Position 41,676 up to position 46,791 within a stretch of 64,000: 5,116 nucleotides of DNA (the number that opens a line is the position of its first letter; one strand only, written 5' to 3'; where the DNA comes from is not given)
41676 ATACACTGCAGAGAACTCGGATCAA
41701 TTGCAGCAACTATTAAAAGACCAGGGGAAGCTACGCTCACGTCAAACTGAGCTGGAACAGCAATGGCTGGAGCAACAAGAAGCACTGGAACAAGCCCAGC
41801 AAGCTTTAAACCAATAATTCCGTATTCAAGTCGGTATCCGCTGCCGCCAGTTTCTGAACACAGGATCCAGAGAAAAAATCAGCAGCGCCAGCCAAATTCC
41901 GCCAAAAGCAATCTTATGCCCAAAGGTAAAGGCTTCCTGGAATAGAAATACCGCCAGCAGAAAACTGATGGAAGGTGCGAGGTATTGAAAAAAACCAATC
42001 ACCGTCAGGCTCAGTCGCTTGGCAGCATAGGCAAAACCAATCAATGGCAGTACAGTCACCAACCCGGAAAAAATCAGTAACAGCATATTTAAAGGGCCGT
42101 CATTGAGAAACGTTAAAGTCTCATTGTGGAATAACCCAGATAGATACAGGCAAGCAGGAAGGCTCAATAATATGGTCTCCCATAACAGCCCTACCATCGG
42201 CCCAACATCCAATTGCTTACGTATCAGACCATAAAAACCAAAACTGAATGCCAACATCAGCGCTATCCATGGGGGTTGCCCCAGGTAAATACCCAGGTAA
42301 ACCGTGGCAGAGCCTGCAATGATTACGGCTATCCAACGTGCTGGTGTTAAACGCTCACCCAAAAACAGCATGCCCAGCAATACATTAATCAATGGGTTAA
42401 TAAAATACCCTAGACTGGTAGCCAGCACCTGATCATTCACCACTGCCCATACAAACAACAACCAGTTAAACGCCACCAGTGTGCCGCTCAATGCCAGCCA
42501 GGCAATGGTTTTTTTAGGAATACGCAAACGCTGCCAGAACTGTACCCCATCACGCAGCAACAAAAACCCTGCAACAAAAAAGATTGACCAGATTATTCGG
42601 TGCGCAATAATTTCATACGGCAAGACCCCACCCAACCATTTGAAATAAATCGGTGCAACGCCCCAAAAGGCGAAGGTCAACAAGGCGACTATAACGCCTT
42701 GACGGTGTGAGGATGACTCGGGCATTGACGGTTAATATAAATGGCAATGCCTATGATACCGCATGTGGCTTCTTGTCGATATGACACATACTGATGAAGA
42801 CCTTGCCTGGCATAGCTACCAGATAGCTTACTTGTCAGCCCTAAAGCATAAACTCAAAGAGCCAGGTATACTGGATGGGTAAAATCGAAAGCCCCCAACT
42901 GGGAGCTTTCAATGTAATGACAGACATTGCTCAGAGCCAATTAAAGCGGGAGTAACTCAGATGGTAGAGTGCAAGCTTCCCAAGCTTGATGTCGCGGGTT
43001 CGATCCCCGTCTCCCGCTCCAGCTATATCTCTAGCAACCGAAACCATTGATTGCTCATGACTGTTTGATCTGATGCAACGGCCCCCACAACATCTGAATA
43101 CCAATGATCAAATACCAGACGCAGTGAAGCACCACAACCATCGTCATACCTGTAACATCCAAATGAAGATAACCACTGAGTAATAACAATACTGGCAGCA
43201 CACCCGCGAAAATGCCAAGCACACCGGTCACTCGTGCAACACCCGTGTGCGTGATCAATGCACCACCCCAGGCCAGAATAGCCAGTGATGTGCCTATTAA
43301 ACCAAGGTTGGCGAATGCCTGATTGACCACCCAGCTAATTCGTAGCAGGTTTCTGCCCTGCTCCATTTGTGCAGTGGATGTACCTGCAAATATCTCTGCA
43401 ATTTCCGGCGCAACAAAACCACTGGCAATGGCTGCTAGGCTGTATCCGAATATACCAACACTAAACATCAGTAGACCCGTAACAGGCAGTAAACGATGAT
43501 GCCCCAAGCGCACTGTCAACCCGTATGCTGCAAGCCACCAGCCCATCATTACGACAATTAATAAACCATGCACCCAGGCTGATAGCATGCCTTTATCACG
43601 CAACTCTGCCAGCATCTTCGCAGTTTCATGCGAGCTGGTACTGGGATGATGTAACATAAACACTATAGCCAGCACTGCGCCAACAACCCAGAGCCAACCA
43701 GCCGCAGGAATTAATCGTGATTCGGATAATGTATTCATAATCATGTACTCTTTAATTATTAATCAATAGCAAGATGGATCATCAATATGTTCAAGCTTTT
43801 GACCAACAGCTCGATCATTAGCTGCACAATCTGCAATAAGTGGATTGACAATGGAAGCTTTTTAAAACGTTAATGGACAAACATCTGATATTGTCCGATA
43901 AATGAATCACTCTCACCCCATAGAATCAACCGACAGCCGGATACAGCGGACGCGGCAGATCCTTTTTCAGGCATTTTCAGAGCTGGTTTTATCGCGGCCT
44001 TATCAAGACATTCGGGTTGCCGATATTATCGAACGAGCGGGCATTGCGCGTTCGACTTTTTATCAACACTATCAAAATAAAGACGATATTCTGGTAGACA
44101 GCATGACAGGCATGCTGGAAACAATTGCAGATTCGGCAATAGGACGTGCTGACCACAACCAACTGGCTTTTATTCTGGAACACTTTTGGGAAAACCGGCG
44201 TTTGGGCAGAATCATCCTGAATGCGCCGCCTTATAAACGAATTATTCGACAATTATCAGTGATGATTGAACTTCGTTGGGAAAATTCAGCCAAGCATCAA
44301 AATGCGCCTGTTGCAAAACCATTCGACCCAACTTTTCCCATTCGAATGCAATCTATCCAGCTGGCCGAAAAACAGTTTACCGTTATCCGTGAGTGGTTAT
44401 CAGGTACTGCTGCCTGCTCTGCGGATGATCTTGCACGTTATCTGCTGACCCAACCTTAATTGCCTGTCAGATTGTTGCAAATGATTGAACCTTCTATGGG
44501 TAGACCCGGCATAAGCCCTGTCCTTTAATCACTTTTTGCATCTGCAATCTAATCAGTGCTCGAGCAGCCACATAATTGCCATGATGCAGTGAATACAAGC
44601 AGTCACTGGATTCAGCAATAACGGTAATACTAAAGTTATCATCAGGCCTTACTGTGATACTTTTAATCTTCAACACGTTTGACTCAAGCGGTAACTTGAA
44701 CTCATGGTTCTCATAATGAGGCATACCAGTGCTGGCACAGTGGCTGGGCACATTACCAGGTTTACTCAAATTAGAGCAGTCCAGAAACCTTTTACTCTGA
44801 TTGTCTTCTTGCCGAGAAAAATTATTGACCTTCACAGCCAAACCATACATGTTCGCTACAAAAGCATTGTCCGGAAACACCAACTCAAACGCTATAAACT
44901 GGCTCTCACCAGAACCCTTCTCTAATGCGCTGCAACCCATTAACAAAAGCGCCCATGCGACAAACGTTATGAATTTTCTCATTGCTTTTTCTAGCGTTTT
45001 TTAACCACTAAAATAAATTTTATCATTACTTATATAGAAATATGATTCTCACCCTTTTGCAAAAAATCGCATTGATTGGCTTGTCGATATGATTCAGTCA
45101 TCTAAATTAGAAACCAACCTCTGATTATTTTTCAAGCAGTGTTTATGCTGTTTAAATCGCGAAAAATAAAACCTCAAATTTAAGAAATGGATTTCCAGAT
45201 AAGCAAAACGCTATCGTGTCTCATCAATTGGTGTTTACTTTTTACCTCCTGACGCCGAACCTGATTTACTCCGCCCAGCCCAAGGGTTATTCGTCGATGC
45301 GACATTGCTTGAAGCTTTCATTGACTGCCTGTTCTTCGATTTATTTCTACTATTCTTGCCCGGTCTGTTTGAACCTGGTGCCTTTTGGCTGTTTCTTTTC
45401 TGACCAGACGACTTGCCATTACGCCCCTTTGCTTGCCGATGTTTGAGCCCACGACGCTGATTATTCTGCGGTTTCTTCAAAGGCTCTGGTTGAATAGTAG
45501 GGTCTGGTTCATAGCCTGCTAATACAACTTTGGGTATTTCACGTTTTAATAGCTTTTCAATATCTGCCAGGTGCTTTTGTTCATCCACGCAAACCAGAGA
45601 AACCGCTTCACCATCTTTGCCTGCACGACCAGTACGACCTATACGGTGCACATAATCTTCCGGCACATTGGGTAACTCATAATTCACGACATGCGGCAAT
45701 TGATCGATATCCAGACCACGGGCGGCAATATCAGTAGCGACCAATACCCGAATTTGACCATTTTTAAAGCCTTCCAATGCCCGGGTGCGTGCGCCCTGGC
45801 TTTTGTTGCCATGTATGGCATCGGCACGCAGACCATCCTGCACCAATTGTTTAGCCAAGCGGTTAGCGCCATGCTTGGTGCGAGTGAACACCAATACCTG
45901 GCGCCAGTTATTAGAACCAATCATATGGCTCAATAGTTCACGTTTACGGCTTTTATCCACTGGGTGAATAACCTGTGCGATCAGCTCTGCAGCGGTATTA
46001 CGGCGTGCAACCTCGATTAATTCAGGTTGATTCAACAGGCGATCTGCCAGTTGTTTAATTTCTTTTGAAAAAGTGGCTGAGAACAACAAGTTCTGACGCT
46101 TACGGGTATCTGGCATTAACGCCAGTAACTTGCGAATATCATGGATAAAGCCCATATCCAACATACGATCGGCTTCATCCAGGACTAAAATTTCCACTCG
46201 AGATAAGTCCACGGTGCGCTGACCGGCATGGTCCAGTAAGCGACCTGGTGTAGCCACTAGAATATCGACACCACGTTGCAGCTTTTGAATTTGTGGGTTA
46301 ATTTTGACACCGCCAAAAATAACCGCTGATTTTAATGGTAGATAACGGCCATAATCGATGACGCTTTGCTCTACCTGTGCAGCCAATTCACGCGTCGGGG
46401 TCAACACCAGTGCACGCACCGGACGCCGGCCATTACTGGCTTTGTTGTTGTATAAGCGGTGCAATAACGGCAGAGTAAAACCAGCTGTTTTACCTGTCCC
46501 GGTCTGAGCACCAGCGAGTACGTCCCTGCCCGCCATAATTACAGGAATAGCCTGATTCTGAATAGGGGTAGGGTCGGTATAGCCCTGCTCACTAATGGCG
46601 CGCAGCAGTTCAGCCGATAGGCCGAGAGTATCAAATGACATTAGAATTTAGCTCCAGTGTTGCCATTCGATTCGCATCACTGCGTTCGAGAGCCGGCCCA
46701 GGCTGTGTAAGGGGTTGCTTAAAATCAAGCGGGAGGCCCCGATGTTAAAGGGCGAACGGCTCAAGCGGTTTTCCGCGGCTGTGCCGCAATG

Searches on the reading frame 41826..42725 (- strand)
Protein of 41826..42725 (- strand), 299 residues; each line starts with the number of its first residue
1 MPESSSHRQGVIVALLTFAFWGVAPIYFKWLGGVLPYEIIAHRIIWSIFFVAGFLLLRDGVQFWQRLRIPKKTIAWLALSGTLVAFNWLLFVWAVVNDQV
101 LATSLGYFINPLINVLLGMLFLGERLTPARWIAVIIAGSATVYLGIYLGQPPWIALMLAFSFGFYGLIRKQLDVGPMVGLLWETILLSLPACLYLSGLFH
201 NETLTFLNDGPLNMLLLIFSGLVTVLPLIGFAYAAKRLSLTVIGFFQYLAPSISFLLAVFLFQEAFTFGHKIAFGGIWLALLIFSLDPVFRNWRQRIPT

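Call 70: search_protein_families(library=pfam, proteins=[window:41826-42725:-], max_evalue=0.0001)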
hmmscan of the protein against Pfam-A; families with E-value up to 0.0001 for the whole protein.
window:41826-42725:- (299 aa): 1 family
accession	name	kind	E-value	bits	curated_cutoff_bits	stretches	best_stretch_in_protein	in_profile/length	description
PF00892.27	EamA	-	4.1e-18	66.4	28.2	2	10-142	3-131/135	EamA-like transporter family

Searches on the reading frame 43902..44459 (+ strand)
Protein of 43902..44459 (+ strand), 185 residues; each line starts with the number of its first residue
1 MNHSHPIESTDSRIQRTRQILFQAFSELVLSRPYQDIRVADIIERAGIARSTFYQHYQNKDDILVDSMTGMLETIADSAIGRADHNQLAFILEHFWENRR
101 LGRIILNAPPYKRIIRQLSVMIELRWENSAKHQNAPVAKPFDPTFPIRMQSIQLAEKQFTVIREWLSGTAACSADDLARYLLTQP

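Call 70: search_protein_families(library=pfam, proteins=[window:43902-44459:+], max_evalue=0.0001)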
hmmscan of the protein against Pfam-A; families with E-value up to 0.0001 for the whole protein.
window:43902-44459:+ (185 aa): 1 family
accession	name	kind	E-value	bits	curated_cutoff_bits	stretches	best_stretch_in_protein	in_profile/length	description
PF00440.29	TetR_N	-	6.6e-08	32.7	24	1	28-64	8-44/47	Bacterial regulatory proteins, tetR family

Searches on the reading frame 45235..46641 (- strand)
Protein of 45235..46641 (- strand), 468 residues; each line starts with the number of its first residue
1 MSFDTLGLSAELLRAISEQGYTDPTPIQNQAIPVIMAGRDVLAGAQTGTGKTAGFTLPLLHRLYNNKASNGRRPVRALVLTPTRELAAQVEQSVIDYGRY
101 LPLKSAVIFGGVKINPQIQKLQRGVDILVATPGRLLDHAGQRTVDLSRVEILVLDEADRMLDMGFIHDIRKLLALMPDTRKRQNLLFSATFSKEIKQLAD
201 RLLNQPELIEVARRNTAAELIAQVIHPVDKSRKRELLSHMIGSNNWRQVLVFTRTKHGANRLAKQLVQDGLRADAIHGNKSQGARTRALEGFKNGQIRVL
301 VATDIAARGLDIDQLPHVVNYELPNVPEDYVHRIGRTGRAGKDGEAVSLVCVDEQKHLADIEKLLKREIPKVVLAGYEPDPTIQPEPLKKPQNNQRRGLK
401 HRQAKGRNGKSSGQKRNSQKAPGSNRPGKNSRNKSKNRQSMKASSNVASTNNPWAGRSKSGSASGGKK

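Call 24: search_protein_families(library=ncbifam, proteins=[window:45235-46641:-], max_evalue=1e-10)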
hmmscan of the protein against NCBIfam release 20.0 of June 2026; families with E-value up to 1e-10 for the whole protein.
window:45235-46641:- (468 aa): 19 families
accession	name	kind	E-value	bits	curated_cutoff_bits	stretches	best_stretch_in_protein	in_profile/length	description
NF007882.0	PRK10590.1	equivalog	1.1e-217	723.5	743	1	1-446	1-442/456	ATP-dependent RNA helicase RhlE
NF053710.1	RNA_heli_RhlE2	exception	6.8e-187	622.7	925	1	1-442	1-452/635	RNA helicase RhlE2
NF053711.1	RNA_heli_RhlE1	exception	9.3e-158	525.5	750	1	1-405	1-408/434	RNA helicase RhlE1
NF053631.1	RNA_helic_CshA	equivalog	2.7e-125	418.7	646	1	3-372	1-363/434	degradosome RNA helicase CshA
NF053636.1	DDHlcsCsdAPsy1082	equivalog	1.1e-122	410.2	890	1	2-465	4-463/512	DEAD/DEAH box helicase CsdA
NF008394.0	PRK11192.1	equivalog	1.1e-113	380.4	507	1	1-439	3-437/441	ATP-dependent RNA helicase SrmB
NF008744.0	PRK11776.1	equivalog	9.3e-113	377.2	524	1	2-372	5-368/460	ATP-dependent RNA helicase DbpA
NF002340.1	PRK01297.1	equivalog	2.2e-106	355.8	564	1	2-369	2-372/372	ATP-dependent RNA helicase RhlB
NF003419.0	PRK04837.1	equivalog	2.5e-106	356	588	1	3-412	11-415/424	ATP-dependent RNA helicase RhlB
NF003390.0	PRK04537.1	equivalog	1.4e-96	324.8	732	1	2-371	10-382/572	ATP-dependent RNA helicase RhlB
NF008642.0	PRK11634.1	equivalog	5.3e-96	322.4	989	1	2-375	7-374/628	DEAD/DEAH family ATP-dependent RNA helicase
NF010337.0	PRK13766.1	equivalog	1.6e-22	79.4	610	1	196-420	321-547/781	Hef nuclease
TIGR01389.1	recQ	equivalog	1.7e-20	73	640.2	1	20-350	10-328/591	DNA helicase RecQ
TIGR04121.1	DEXH_lig_assoc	equivalog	1.9e-17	62.3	850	1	18-343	9-349/804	ligase-associated DNA damage response DEXH box helicase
NF010338.0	PRK13767.1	equivalog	4.4e-15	55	849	0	237-354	278-399/877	ATP-dependent helicase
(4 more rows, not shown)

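Call 25: find_homologous_proteins(query=window:45235-46638:-, max_evalue=1e-50)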
Query window:45235-46638:- (467 aa): 8000 proteins with E <= 1e-50 among 8000 candidates; the best 120 are listed.
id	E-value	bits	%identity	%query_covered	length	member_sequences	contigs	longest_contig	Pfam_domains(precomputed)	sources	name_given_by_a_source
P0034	0.0e+0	1026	100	100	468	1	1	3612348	PF00270.36,PF00271.38,PF04851.22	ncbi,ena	-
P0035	2.2e-283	958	-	-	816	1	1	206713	PF00270.36,PF21090.4,PF13245.13,PF00271.38,PF20090.5,PF22186.2,PF04851.22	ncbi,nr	ncbi:ATP-dependent RNA helicase RhlE [Klebsiella pneumoniae]|nr:ATP-dependent RNA helicase RhlE [Kle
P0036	2.5e-250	849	85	99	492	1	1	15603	PF00270.36,PF00271.38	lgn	-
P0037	3.7e-216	736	74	98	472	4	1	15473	PF00270.36,PF00271.38,PF04851.22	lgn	-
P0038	3.9e-214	730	79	91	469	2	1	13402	PF00270.36,PF00271.38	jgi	-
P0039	4.8e-214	729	78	91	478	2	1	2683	PF00270.36,PF00271.38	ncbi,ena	-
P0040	2.4e-213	727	74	99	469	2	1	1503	PF00270.36,PF00271.38,PF04851.22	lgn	-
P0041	3.8e-213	726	76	95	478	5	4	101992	PF00270.36,PF00271.38,PF04851.22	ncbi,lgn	ncbi:MAG: ATP-dependent RNA helicase RhlE [Candidatus Thiodiazotropha sp. (ex. Lucinoma kazani)]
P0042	5.4e-213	726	77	95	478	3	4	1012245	PF00270.36,PF00271.38,PF04851.22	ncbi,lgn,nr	ncbi:MAG: ATP-dependent RNA helicase RhlE [Candidatus Thiodiazotropha sp.]|nr:ATP-dependent RNA heli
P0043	6.4e-213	726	73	100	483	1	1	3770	PF00270.36,PF00271.38,PF04851.22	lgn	-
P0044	9.3e-213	725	74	99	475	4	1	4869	PF00270.36,PF00271.38,PF04851.22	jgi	jgi:ATP-dependent RNA helicase RhlE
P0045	2.1e-212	724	74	97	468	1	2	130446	PF00270.36,PF00271.38,PF04851.22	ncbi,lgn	-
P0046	3.7e-212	723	73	99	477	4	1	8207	PF00270.36,PF00271.38,PF04851.22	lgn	-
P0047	3.8e-212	723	74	99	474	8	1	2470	PF00270.36,PF00271.38,PF04851.22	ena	-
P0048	4.4e-212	723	75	97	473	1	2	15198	PF00270.36,PF00271.38,PF04851.22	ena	-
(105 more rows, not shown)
